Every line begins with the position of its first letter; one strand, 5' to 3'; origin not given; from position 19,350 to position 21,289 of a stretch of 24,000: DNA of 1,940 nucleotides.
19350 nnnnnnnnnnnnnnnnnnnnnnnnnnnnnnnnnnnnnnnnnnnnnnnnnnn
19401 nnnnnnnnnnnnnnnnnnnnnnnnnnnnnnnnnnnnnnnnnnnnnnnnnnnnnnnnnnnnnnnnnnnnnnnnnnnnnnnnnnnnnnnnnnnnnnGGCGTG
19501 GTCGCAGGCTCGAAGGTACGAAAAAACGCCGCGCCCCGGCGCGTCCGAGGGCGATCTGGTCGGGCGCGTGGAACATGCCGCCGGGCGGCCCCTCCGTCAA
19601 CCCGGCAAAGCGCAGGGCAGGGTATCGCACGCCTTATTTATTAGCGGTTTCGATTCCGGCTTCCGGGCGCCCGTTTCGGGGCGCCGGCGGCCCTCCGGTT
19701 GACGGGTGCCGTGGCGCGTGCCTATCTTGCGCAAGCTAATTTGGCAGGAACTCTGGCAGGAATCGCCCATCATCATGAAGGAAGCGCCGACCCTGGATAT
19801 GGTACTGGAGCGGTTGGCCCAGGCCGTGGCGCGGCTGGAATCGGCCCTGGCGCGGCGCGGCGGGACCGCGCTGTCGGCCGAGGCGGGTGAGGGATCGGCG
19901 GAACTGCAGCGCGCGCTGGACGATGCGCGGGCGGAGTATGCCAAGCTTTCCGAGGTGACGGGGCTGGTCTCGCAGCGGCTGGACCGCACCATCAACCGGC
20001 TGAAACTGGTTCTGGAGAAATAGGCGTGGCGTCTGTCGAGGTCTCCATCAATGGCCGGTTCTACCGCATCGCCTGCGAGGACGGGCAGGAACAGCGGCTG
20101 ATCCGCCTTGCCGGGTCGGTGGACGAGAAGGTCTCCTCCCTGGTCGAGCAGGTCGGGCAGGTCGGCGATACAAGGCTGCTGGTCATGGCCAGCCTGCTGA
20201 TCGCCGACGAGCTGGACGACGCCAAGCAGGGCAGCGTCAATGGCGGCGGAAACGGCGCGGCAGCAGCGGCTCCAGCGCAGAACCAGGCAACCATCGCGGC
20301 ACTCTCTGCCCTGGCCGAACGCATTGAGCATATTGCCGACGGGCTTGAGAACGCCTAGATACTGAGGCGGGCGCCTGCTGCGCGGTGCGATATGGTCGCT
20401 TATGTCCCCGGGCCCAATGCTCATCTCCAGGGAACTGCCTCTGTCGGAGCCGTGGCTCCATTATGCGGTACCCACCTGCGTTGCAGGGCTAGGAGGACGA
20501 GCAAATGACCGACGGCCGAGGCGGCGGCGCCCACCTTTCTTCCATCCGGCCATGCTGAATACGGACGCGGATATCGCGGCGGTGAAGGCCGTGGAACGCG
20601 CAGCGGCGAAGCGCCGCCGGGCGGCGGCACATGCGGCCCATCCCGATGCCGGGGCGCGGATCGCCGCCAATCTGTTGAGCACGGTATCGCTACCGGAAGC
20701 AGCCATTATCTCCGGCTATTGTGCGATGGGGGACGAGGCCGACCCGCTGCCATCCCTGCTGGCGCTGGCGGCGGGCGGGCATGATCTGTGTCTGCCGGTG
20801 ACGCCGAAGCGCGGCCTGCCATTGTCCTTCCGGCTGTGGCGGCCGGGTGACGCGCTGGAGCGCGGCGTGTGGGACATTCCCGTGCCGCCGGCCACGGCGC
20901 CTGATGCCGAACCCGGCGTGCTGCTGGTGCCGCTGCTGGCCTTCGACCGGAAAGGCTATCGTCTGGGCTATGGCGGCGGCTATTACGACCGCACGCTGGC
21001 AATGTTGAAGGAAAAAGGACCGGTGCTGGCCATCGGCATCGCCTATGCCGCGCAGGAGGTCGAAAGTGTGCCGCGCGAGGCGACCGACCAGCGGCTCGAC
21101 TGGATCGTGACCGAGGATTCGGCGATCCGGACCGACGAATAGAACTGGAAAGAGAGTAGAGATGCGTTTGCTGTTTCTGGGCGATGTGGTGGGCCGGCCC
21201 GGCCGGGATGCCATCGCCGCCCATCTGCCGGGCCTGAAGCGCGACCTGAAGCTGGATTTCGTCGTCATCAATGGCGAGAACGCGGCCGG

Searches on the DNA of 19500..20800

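Call 68: search_rna_families(source=window, start=19500, end=20800, threshold=evalue, max_evalue=1, show_alignments=1)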
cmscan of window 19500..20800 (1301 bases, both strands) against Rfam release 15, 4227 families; matches with E-value up to 1: 3.
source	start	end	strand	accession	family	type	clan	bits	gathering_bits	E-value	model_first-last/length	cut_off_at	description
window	20372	20531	+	RF00013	6S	Gene;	-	42.5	46.4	6.5e-07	1-187/187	no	6S / SsrS RNA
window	19914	19996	-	RF02041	HOTTIP_2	Gene; lncRNA;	-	10.1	80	0.58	284-374/374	no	HOXA transcript at the distal tip, conserved region 2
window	19874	20079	-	RF02267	Vax2os1_2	Gene; lncRNA;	-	9.9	55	0.23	1-466/466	no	Vax2os1 conserved region 2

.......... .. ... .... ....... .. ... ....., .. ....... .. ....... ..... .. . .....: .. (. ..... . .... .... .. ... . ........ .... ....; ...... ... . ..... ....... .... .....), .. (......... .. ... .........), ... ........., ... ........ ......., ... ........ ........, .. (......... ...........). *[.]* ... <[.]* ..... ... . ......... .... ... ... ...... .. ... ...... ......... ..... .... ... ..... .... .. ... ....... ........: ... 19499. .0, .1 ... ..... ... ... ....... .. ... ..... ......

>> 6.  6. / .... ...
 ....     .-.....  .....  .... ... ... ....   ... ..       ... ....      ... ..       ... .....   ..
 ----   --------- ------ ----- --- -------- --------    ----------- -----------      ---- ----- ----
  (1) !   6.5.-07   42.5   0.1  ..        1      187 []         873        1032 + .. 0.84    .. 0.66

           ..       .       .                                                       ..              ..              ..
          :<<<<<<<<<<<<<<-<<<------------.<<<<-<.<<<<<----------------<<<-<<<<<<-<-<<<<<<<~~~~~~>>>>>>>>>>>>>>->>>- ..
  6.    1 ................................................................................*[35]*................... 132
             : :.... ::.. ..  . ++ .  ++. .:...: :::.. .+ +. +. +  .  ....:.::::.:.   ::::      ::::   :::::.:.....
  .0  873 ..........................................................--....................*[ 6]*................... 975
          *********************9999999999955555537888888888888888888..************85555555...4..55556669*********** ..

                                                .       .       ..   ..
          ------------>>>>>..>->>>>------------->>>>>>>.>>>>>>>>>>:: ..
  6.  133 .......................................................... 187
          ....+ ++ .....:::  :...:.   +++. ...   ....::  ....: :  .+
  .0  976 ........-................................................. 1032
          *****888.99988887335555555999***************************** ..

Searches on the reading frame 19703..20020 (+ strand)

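Call 67: search_protein_families(library=pfam, proteins=[window:19703-20020:+], max_evalue=0.001)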
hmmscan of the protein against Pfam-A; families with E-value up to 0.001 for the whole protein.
window:19703-20020:+ (106 aa): 1 family
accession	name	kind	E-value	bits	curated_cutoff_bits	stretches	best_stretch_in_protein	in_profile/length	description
PF13747.11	DUF4164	-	3.5e-06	27.8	27.2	1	30-105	5-88/89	Domain of unknown function (DUF4164)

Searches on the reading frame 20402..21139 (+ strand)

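Call 67: search_protein_families(library=pfam, proteins=[window:20402-21139:+], max_evalue=0.001)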
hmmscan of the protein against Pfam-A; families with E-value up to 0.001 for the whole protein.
window:20402-21139:+ (246 aa): 1 family
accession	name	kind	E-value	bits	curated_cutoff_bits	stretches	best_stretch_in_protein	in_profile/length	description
PF01812.26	5-FTHF_cyc-lig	-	5.4e-32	111.6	27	1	63-238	2-186/186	5-formyltetrahydrofolate cyclo-ligase family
